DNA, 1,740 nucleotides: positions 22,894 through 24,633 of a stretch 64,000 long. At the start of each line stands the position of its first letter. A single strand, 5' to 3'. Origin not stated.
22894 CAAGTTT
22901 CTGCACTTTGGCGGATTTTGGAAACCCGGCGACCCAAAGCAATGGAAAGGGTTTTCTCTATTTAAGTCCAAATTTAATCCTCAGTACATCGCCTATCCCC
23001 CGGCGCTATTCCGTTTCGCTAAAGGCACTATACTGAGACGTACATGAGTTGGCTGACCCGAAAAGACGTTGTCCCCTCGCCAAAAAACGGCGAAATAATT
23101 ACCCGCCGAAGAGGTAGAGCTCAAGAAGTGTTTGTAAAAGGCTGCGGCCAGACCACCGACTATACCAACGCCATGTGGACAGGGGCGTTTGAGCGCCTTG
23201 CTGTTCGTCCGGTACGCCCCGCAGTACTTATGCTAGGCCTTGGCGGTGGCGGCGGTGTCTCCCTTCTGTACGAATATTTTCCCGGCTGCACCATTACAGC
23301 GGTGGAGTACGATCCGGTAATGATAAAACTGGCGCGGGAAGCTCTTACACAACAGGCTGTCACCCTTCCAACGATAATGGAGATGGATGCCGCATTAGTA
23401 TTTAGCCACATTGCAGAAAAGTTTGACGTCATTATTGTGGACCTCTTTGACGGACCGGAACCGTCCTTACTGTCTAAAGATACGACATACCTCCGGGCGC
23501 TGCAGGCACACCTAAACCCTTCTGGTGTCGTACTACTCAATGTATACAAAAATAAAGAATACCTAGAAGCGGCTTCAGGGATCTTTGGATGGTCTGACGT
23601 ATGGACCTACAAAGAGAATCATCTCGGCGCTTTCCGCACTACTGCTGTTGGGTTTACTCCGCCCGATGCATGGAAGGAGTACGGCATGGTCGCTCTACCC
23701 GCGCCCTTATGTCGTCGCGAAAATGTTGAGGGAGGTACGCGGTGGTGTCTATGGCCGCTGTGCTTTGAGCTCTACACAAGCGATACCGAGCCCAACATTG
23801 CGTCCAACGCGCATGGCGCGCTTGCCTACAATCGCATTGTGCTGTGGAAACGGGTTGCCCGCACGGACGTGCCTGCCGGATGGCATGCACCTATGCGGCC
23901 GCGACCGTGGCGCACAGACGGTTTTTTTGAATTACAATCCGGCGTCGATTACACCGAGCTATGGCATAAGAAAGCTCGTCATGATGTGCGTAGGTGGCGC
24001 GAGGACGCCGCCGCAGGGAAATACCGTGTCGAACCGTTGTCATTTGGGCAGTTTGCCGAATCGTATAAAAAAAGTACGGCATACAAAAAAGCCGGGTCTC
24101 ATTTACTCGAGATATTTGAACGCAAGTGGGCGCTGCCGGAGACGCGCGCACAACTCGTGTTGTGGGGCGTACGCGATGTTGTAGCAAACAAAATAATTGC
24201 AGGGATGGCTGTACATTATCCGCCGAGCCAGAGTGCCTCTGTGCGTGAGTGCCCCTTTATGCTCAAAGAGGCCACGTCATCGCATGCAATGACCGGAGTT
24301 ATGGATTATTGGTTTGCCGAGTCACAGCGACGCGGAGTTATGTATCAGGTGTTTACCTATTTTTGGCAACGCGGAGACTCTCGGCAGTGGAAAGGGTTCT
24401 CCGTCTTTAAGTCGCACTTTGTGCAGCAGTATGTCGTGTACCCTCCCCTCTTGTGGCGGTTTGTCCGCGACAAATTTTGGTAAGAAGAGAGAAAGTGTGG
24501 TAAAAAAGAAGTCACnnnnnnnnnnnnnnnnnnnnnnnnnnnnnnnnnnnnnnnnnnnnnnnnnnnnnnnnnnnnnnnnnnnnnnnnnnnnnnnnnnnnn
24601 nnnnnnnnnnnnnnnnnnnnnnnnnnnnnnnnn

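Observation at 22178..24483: Tandem FemAB/CelD-like paralogs, one fused to a spermidine-synthase-like domain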

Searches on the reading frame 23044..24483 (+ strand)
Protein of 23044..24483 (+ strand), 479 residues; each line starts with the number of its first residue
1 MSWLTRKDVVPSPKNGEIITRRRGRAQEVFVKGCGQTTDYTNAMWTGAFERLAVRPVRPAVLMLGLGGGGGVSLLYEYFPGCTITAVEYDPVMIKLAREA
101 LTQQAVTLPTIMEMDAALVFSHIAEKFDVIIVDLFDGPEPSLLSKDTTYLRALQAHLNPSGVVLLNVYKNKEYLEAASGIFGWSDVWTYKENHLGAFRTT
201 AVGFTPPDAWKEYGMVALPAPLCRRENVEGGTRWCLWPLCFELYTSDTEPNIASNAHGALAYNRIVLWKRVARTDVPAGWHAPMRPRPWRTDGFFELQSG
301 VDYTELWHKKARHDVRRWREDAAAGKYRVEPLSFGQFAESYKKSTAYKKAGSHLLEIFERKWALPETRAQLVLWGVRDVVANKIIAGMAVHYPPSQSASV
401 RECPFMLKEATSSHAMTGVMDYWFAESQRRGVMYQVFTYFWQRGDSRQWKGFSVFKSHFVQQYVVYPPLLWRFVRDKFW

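Call 7: search_protein_families(library=pfam, proteins=[window:23044-24483:+], max_evalue=1)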
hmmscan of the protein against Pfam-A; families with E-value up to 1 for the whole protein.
window:23044-24483:+ (479 aa): 6 families
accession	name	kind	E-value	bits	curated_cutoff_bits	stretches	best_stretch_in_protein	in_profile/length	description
PF01564.23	Spermine_synth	-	5.5e-06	26.5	22.9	1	61-165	22-130/186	Spermine/spermidine synthase domain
PF13649.12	Methyltransf_25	-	8.6e-06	26.8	27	1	61-161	1-97/97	Methyltransferase domain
PF08241.18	Methyltransf_11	-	5.8e-05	24.1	21.2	1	62-132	1-66/95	Methyltransferase domain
PF08242.18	Methyltransf_12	-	0.00035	21.7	30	1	64-132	3-71/98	Methyltransferase domain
PF13847.12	Methyltransf_31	-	0.0016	18.6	27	1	64-169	10-113/145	Methyltransferase domain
PF13489.12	Methyltransf_23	-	0.18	12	27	1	66-170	29-121/164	Methyltransferase domain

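Call 8: search_protein_families(library=ncbifam, proteins=[window:23044-24483:+], max_evalue=1)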
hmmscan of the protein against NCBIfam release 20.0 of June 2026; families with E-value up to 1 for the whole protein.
window:23044-24483:+ (479 aa): 14 families
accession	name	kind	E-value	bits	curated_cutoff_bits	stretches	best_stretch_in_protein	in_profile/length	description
NF003380.0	PRK04457.1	equivalog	3.5e-11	42.6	304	1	58-171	70-184/265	polyamine aminopropyltransferase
NF002956.0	PRK03612.1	equivalog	1e-08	34.1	472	1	56-164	298-414/522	polyamine aminopropyltransferase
NF037959.1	MFS_SpdSyn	subfamily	5.4e-08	32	40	1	79-179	297-397/480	fused MFS/spermidine synthase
NF002010.0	PRK00811.1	equivalog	5.3e-06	25.9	260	1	33-165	52-191/287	polyamine aminopropyltransferase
NF043040.1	corrin_prot_MT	hypoth_equivalog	5.6e-05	22.7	180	1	52-164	34-146/216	corrinoid protein-associated methyltransferase CpaM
TIGR00417.1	speE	equivalog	0.00018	20.9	249.55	1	60-166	75-185/271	spermidine synthase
NF041820.1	daptide_MTase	equivalog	0.0034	16.9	175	1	80-172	57-149/243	daptide-type RiPP biosynthesis methyltransferase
NF011529.0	PRK14968.1-3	equivalog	0.0048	16.3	162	1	63-132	38-104/198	putative methyltransferase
NF002463.0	PRK01683.1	equivalog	0.0061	16.2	297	1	60-111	34-85/258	trans-aconitate 2-methyltransferase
NF007023.0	PRK09489.1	equivalog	0.0093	15.2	295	1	58-162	197-298/342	16S rRNA (guanine(1207)-N(2))-methyltransferase RsmC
TIGR04188.1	methyltr_grsp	subfamily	0.018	14.4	380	1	59-131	109-179/363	ATP-grasp peptide maturase system methyltransferase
TIGR02469.1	CbiT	equivalog_domain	0.022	15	78.3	1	67-167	27-122/124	precorrin-6Y C5,15-methyltransferase (decarboxylating) subunit CbiT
NF003276.0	PRK04266.1-2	equivalog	0.03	13.7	113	1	59-134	69-144/222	fibrillarin-like rRNA/tRNA 2'-O-methyltransferase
NF003279.0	PRK04266.1-5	equivalog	0.047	13.1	377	1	60-146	77-163/230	fibrillarin-like rRNA/tRNA 2'-O-methyltransferase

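Call 10: search_solved_structures(query=window:23044-24483:+, max_evalue=1)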
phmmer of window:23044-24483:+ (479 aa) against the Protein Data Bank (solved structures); distinct sequences matched with E-value up to 1: 9.
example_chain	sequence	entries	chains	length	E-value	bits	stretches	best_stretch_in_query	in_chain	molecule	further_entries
5wcj_A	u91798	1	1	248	8.9e-05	24.8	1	57-168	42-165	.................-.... protein 13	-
1uir_A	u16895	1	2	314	0.00079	21.7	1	58-163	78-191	Polyamine Aminopropyltransferase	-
3anx_A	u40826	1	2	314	0.00079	21.7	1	58-163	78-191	spermidine synthase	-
8g5s_A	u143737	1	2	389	0.0008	21.7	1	44-166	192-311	TnmJ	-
1fbn_A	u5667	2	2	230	0.063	15.4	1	50-148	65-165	MJ FIBRILLARIN HOMOLOGUE | FIBRILLARIN-LIKE PRE-RRNA PROCESSING PROTEIN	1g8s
1m6y_A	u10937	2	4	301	0.083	15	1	61-134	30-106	S-adenosyl-methyltransferase mraW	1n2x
3gjy_A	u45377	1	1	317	0.22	13.6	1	32-187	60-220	Spermidine synthase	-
7pd7_A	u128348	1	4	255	0.43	12.7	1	55-117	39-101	Methyltransferase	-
1nt2_A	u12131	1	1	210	0.58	12.2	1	59-144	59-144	Fibrillarin-like pre-rRNA processing protein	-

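Call 29: find_homologous_proteins(query=window:23044-24483:+)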
Query window:23044-24483:+ (479 aa): 15 proteins with E <= 0.001 among 8000 candidates.
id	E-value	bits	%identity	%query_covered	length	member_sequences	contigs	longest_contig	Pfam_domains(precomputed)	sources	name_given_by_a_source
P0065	0.0e+0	1134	100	100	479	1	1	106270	PF13649.13,PF01564.24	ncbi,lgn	ncbi:MAG: methyltransferase domain-containing protein [Patescibacteria group bacterium]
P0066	1.0e-186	640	57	100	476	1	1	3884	PF13649.13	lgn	-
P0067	1.8e-102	362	39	57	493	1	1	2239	-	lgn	-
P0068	2.1e-99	352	52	58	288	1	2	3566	-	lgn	-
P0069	9.0e-90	320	52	58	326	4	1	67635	-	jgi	jgi:hypothetical protein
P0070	1.9e-87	312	49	61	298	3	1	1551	-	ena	-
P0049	3.5e-85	305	51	58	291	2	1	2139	-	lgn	-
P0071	1.0e-84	303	48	58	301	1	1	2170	-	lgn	-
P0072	1.2e-84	303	47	58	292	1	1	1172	-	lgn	-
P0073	2.0e-74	270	46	58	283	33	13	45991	-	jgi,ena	-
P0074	1.5e-58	217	31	51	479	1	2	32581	PF01564.24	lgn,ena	-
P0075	3.2e-45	173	30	96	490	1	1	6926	-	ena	-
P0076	1.2e-39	155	25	97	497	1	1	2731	PF13847.13,PF13649.13,PF01564.24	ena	-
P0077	7.6e-39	152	27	97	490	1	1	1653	PF13649.13,PF01564.24,PF08241.19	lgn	-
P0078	1.8e-30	125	27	97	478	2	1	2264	PF13649.13,PF01564.24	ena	-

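Call 44: predict_structure(alignment_id=A4)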
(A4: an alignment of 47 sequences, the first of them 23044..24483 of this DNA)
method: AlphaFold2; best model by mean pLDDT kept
length: 479 residues; sequences in the alignment: 47
mean_pLDDT: 93.3   pTM: 0.72
mean pLDDT of the five models: 93.3, 93.1, 92.9, 92.4, 92.1
residues with pLDDT >= 90: 391; 70-90: 79; 50-70: 9; < 50: 0
segments of 3 or more residues with pLDDT < 50: none
pLDDT, mean of each block of 10 residues (from residue 1): 80 96 92 94 95 81 95 95 97 97 96 98 97 95 98 93 96 94 91 92 81 95 96 95 96 93 97 93 92 89 94 97 98 98 93 95 97 98 98 92 95 95 96 91 79 85 89 91
secondary structure, 60 per line:
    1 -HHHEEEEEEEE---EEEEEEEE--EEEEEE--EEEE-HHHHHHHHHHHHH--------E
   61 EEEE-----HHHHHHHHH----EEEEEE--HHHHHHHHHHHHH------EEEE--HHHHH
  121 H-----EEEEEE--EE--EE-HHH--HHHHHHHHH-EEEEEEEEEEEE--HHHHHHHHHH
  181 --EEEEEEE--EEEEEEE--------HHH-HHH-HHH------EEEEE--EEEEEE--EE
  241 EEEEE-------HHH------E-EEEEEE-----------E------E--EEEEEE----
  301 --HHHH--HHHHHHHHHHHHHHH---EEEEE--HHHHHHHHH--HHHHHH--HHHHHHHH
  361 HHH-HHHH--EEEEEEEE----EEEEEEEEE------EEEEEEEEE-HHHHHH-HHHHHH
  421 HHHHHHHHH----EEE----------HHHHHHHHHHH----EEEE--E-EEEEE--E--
elements in order: E5-12 E16-23 E26-31 E34-37 H39-51 E60-64 H70-78 E83-88 H91-103 E110-113 H116-121 E127-132 H147-155 E157-168 H171-180 E183-189 E192-198 E224-228 E231-236 E239-245 E264-269 E291-296 H303-306 H309-323 E327-331 H334-342 H345-350 H353-363 H365-368 E371-378 E383-391 E398-406 H408-413 H415-429 E434-436 H447-457 E462-465 E470-474

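Call 81: search_protein_families(library=padloc, proteins=[window:23044-24483:+], max_evalue=0.01)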
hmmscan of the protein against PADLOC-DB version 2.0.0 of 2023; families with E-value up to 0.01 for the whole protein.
window:23044-24483:+ (479 aa): 1 family
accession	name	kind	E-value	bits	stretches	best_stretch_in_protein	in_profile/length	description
PDLC04134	mad2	-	3.3e-11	40.7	1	60-176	294-405/492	mads_2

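Call 82: search_protein_families(library=phrogs, proteins=[window:23044-24483:+], max_evalue=0.01)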
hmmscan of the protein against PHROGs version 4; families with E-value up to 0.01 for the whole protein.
window:23044-24483:+ (479 aa): 0 families
